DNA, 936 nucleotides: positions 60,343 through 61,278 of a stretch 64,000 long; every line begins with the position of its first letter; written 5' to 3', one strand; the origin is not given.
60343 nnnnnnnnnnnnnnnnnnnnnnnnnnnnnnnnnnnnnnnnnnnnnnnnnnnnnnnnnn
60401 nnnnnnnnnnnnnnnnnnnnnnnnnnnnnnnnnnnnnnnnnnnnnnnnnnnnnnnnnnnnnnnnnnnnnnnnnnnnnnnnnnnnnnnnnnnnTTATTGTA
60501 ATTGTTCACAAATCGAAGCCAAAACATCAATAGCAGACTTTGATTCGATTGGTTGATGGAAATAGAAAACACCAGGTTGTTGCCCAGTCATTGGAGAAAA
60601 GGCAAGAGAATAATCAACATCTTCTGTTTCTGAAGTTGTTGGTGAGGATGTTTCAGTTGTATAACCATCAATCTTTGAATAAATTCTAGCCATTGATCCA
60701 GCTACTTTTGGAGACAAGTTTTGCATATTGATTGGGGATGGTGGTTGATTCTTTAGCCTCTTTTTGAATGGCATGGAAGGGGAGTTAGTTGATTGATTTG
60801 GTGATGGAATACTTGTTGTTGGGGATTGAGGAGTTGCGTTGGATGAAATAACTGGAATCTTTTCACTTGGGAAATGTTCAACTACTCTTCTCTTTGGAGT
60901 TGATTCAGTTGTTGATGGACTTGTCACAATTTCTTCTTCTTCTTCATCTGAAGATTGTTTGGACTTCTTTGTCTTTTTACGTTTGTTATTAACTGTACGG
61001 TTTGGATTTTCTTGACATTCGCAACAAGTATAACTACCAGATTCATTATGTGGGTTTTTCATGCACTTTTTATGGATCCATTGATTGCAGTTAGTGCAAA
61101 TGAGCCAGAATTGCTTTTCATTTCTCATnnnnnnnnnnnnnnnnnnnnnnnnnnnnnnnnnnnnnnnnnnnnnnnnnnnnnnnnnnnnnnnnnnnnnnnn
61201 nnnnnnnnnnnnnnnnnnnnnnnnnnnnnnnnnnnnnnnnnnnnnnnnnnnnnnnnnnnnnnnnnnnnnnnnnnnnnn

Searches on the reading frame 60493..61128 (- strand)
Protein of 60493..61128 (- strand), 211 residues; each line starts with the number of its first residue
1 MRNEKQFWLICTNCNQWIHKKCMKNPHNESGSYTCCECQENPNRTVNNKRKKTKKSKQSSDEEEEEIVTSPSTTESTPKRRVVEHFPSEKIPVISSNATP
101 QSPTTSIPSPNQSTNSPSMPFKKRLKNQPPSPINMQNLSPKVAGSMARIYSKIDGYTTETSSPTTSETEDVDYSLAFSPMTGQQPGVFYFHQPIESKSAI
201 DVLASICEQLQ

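Call 77: search_protein_families(library=pfam, proteins=[window:60493-61128:-], max_evalue=0.001)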
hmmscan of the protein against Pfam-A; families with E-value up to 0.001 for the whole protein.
window:60493-61128:- (211 aa): 1 family
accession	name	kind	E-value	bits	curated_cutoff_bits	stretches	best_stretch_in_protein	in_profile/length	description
PF00628.35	PHD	-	0.00025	21.5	24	1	3-38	8-47/47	PHD-finger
